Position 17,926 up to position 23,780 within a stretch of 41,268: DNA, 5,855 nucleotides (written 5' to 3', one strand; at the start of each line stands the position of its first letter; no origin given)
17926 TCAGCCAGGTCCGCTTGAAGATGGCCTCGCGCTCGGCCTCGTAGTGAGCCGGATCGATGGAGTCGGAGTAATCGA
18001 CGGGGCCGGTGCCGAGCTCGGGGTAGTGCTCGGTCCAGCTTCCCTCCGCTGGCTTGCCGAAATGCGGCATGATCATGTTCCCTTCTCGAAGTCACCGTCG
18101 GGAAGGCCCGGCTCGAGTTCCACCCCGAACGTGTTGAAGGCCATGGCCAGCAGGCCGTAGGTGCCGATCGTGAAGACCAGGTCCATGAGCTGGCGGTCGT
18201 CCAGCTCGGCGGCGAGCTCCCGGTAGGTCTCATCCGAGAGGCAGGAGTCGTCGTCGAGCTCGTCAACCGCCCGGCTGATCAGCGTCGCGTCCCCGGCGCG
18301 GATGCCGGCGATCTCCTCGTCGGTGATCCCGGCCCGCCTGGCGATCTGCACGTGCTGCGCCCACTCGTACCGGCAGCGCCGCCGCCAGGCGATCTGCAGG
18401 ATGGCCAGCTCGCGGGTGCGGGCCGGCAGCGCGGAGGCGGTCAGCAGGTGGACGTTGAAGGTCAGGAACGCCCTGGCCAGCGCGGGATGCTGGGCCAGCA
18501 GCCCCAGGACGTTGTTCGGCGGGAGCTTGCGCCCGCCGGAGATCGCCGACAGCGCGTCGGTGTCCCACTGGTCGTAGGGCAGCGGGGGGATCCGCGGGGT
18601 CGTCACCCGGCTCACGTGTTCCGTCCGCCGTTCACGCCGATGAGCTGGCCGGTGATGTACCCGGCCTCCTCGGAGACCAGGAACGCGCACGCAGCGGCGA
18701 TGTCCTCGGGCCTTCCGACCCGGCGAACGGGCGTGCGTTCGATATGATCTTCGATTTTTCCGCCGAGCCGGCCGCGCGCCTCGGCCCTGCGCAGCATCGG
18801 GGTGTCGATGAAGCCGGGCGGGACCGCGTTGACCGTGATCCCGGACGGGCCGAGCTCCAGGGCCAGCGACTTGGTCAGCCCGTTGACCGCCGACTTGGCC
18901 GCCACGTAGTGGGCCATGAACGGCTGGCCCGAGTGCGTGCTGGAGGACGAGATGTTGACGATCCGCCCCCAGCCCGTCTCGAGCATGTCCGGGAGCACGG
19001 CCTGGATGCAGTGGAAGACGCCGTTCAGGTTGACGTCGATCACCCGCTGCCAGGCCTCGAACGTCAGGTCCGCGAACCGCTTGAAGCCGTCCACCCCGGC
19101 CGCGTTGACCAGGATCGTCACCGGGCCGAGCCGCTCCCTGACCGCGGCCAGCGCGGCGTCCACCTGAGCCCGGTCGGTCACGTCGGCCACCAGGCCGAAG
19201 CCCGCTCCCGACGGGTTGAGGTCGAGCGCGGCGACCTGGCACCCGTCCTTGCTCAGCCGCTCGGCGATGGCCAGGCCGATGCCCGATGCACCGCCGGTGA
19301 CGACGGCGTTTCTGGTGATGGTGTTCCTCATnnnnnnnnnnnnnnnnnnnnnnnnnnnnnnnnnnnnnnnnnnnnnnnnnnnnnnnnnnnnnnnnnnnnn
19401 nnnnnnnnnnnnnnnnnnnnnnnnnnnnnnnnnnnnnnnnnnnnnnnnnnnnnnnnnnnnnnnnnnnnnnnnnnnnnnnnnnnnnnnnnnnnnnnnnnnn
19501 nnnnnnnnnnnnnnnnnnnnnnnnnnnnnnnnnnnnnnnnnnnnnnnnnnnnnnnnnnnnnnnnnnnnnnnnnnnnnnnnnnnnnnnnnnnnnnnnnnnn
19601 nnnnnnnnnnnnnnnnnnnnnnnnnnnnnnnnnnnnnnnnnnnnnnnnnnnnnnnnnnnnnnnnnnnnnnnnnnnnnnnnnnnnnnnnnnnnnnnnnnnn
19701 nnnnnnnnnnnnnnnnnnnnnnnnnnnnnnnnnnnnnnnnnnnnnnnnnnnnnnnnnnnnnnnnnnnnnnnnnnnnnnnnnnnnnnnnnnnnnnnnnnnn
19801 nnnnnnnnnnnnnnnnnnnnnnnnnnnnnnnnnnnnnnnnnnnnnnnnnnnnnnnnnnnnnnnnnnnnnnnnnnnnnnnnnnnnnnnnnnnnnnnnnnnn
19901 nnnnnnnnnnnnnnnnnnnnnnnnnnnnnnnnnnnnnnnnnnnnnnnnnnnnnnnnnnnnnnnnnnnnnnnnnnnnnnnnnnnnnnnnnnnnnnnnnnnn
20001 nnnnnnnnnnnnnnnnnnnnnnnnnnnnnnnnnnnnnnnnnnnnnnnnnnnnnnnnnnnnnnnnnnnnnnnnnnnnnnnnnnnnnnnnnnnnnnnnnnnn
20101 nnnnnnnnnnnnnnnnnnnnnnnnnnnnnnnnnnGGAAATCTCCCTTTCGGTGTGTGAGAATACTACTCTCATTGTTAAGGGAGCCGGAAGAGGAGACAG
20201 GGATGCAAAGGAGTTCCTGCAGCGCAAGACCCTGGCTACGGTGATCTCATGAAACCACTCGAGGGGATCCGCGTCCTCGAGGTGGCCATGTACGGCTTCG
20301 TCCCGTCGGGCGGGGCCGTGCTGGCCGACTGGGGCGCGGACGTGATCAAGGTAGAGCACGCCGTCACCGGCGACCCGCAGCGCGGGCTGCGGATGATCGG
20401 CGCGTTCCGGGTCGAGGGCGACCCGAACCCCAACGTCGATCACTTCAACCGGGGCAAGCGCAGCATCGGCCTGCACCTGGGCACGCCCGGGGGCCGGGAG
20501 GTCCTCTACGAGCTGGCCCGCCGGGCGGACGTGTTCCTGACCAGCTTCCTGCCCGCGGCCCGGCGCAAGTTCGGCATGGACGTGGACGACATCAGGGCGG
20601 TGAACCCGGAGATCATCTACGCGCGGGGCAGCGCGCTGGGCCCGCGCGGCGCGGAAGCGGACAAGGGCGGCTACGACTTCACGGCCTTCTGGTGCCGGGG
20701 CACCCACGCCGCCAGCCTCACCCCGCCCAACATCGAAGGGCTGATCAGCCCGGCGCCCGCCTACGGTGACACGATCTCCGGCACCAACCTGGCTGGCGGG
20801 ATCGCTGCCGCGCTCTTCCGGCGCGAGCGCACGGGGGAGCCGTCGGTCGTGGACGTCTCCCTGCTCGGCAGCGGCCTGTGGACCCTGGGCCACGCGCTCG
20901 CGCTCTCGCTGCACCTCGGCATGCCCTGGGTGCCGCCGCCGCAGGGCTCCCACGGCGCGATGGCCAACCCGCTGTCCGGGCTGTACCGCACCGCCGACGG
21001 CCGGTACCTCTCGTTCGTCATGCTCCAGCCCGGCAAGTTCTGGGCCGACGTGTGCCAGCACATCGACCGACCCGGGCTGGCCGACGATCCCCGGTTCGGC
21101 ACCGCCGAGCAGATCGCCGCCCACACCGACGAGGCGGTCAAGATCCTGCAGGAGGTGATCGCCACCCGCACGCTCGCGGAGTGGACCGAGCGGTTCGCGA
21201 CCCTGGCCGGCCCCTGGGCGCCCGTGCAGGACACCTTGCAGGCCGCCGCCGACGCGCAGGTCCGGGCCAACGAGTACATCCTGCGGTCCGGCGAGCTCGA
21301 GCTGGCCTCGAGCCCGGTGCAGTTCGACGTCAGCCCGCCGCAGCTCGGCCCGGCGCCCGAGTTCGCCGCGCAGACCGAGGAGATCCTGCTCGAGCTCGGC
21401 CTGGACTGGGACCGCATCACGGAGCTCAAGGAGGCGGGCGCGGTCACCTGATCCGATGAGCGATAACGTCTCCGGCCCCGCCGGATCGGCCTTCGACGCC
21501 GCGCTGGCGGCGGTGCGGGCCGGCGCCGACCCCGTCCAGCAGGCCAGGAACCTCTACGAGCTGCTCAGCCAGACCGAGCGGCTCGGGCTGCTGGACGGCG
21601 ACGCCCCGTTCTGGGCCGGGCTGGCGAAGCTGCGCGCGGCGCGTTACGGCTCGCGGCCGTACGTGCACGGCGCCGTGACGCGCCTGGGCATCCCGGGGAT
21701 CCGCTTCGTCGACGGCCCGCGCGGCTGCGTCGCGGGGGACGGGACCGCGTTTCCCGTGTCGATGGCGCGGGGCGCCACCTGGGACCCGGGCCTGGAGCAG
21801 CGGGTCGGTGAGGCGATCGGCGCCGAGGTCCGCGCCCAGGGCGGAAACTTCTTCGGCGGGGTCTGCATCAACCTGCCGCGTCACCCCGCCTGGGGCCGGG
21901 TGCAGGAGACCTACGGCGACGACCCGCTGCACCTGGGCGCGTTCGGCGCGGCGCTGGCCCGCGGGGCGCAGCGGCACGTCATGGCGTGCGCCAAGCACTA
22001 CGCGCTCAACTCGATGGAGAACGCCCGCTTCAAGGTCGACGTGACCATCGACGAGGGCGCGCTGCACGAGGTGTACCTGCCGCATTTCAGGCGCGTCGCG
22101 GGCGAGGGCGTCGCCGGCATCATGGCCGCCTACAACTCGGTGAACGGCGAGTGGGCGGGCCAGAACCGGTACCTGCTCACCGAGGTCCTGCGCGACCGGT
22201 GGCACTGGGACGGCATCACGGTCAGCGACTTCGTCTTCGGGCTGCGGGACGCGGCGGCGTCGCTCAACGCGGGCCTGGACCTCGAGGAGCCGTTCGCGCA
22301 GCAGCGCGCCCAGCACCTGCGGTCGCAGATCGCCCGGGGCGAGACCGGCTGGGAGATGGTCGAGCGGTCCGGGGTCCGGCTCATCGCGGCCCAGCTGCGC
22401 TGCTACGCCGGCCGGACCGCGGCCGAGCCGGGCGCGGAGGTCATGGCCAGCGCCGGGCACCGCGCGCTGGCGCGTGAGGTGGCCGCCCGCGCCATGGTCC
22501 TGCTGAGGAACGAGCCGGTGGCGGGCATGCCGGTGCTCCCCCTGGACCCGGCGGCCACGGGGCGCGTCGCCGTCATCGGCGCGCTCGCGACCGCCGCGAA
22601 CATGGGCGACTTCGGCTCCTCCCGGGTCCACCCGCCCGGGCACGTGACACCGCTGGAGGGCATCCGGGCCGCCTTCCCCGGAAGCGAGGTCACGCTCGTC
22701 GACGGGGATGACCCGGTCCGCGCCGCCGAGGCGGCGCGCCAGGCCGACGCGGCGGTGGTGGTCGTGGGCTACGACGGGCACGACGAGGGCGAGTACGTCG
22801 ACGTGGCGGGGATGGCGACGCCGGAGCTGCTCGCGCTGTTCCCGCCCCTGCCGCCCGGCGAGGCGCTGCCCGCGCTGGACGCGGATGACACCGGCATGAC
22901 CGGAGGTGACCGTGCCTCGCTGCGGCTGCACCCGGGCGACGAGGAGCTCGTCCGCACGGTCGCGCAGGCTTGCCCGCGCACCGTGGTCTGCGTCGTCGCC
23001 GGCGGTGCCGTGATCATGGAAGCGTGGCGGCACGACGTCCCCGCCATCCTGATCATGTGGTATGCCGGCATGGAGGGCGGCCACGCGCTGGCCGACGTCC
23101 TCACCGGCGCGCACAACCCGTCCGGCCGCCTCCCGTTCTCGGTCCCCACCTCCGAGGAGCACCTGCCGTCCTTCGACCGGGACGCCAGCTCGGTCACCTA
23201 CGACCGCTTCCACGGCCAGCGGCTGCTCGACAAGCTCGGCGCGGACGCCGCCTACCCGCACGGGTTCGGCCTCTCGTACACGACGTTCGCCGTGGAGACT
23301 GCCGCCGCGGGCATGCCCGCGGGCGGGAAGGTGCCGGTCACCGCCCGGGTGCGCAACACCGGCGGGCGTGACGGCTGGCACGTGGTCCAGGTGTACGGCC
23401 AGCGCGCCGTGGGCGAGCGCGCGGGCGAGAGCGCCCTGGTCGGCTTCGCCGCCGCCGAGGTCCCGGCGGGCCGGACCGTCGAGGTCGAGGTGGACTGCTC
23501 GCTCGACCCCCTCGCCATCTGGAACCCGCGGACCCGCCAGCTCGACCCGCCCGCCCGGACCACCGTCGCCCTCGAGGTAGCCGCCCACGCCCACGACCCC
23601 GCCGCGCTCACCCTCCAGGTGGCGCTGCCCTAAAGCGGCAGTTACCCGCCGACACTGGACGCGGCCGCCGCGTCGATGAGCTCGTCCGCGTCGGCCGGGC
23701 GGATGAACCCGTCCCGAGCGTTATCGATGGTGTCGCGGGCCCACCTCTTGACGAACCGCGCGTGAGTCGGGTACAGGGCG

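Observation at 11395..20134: Ten-gene operon with overlapping stop/start codons combining three different O2-activating enzyme classes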

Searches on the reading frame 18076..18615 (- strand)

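Call 4: search_protein_families(library=pfam, proteins=[window:18076-18615:-], max_evalue=0.01)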
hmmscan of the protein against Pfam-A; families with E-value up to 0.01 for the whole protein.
window:18076-18615:- (180 aa): 1 family
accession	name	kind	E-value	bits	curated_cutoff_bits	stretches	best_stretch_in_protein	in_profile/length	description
PF02627.25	CMD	-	1.5e-14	54.2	23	1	44-110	1-67/84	Carboxymuconolactone decarboxylase family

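Call 7: search_protein_families(library=ncbifam, proteins=[window:18076-18615:-], max_evalue=0.001)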
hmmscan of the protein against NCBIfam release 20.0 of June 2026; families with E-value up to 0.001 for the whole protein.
window:18076-18615:- (180 aa): 1 family
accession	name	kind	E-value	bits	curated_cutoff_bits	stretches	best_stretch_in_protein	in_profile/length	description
TIGR00778.1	ahpD_dom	domain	9.9e-06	25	27.8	1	61-108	1-48/51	alkylhydroperoxidase AhpD family core domain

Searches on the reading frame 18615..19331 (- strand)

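Call 4: search_protein_families(library=pfam, proteins=[window:18615-19331:-], max_evalue=0.01)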
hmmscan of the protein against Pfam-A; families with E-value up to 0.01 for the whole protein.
window:18615-19331:- (239 aa): 5 families
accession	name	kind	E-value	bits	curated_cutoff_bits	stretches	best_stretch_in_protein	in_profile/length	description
PF13561.12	adh_short_C2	-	1.1e-61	208.9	27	1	15-237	3-235/236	Enoyl-(Acyl carrier protein) reductase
PF00106.31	adh_short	-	8.5e-57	192.2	26.6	1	8-183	2-190/195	short chain dehydrogenase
PF08659.16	KR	-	8.3e-15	55.6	22.6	1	48-156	59-163/180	KR domain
PF23441.1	SDR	-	4.8e-06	26.6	27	1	98-236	119-254/258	SDR-like rossmann domain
PF01370.27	Epimerase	-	3.1e-05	23.9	20.9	1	10-132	2-118/240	NAD dependent epimerase/dehydratase family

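Call 7: search_protein_families(library=ncbifam, proteins=[window:18615-19331:-], max_evalue=0.001)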
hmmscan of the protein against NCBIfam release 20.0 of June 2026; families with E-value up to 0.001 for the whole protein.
window:18615-19331:- (239 aa): 230 families (the best 25 are shown)
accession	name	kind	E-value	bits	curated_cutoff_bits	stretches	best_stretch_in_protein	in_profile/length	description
NF009466.0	PRK12826.1-2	subfamily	2.5e-69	233.5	222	1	6-238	3-245/248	3-oxoacyl-ACP reductase FabG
NF004198.0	PRK05653.1-3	equivalog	4.1e-63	213.1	296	1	6-237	7-246/248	3-oxoacyl-ACP reductase FabG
NF009464.0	PRK12824.1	subfamily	1.6e-60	204.8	269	1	7-238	3-243/245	3-oxoacyl-ACP reductase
TIGR01829.1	AcAcCoA_reduct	subfamily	2.2e-60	204.3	302.1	1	8-238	2-241/242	acetoacetyl-CoA reductase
NF047923.1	pyridox_DH_SDR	equivalog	5.7e-60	202.9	325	1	6-236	3-239/243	pyridoxal 4-dehydrogenase, SDR-type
TIGR01830.1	3oxo_ACP_reduc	equivalog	3e-59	200.6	297.75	1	9-236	1-237/239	3-oxoacyl-[acyl-carrier-protein] reductase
NF005559.1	PRK07231.1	subfamily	1.2e-58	198.5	215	1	7-237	5-247/249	glucose 1-dehydrogenase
NF004200.0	PRK05653.1-5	equivalog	5.7e-56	189.8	273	1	6-236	2-240/242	3-oxoacyl-ACP reductase FabG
TIGR01963.1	PHB_DH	subfamily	2.3e-55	187.6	307.05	1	7-236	2-251/255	3-hydroxybutyrate dehydrogenase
NF005067.0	PRK06484.1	equivalog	2.5e-55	188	713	1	6-236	273-510/524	short chain dehydrogenase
NF004197.0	PRK05653.1-1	equivalog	2.5e-55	187.8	332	1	7-236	8-245/249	3-oxoacyl-ACP reductase FabG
NF040605.2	mycolic_FabG1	exception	3.5e-55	187.4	420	1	7-237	2-229/233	3-oxoacyl-ACP reductase FabG1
TIGR03971.1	SDR_subfam_1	subfamily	3.8e-54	183.8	300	1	48-237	70-268/271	mycofactocin-coupled SDR family oxidoreductase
NF052558.1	MBtsdlDhBudC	equivalog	4.4e-54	183.7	270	1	8-237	5-241/250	meso-2,3-butanediol dehydrogenase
NF005753.0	PRK07577.1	equivalog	4.5e-54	183.5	310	1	6-236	3-231/237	SDR family oxidoreductase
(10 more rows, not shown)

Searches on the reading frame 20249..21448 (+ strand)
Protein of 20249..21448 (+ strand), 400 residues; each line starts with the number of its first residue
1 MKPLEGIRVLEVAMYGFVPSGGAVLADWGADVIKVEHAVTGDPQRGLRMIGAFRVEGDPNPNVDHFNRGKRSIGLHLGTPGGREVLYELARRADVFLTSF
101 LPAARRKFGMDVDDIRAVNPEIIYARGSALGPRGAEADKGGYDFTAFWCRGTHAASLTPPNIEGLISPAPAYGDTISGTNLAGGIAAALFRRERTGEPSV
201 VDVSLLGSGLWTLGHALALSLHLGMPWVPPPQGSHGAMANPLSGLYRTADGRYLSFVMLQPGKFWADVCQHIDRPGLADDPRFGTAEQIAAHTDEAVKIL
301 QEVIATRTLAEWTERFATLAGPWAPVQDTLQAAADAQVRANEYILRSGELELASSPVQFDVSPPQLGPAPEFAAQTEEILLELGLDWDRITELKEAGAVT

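Call 6: search_protein_families(library=pfam, proteins=[window:20249-21448:+], max_evalue=0.001)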
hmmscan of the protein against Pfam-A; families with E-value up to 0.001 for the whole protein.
window:20249-21448:+ (400 aa): 2 families
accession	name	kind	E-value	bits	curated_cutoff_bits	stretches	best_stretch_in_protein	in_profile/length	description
PF02515.22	CoA_transf_3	-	1.4e-77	261.8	23.3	1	4-365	1-354/366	CoA-transferase family III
PF25181.1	Phage_Bbp19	-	0.00056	20.1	25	0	48-77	19-48/61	Bbp19-like phage protein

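Call 37: search_solved_structures(query=window:20249-21448:+, max_evalue=1e-10)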
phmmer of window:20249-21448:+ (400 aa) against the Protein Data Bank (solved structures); distinct sequences matched with E-value up to 1e-10: 31.
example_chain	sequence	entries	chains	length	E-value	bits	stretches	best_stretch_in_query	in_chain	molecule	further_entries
5yit_A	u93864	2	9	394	4.6e-35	124.6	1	2-329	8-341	CoA transferase III | Uncharacterized protein Rv3272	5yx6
3ubm_A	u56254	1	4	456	1.8e-34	122.7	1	2-206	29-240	Formyl-CoA:oxalate CoA-transferase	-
5yiy_A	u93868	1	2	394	2.1e-34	122.4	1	2-329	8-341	CoA transferase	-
9br6_A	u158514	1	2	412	1.8e-33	119.4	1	1-399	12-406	Succinate--hydroxymethylglutarate CoA-transferase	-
9br7_A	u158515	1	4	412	2.4e-33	119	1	1-399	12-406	Succinate--hydroxymethylglutarate CoA-transferase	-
10uh_A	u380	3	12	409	1e-30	110.3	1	3-397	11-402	Formyl-coenzyme a transferase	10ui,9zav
1p5h_A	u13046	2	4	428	6.5e-29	104.4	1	2-205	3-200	Formyl-coenzyme A transferase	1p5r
2vjo_A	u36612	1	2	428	6.7e-29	104.3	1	2-205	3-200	FORMYL-COENZYME A TRANSFERASE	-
2vjp_A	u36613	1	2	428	6.9e-29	104.3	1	2-205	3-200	FORMYL-COENZYME A TRANSFERASE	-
2vjq_A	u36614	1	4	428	8.9e-29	103.9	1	2-205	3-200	FORMYL-COENZYME A TRANSFERASE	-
2vjn_A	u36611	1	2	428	1.2e-28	103.4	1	2-205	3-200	FORMYL-COENZYME A TRANSFERASE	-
2vjk_A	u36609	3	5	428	1.2e-28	103.4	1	2-205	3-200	FORMYL-COENZYME A TRANSFERASE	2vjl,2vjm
1t4c_A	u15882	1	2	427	1.3e-28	103.4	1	2-205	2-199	Formyl-CoA:oxalate CoA-transferase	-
1vgr_A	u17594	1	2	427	4.5e-28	101.6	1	2-205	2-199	Formyl-coenzyme A transferase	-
1t3z_A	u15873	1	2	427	8.4e-28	100.7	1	2-205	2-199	Formyl-coenzyme A transferase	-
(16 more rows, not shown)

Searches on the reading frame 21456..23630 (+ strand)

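Call 6: search_protein_families(library=pfam, proteins=[window:21456-23630:+], max_evalue=0.001)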
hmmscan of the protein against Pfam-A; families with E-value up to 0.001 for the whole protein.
window:21456-23630:+ (725 aa): 3 families
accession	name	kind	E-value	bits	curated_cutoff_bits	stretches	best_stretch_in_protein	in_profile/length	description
PF01915.27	Glyco_hydro_3_C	-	1.7e-49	169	31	1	347-608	1-200/200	Glycosyl hydrolase family 3 C-terminal domain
PF00933.27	Glyco_hydro_3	-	1.4e-29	104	27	1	75-310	59-314/316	Glycosyl hydrolase family 3 N terminal domain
PF14310.12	Fn3-like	-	2e-05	25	25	1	642-695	1-55/71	Fibronectin type III-like domain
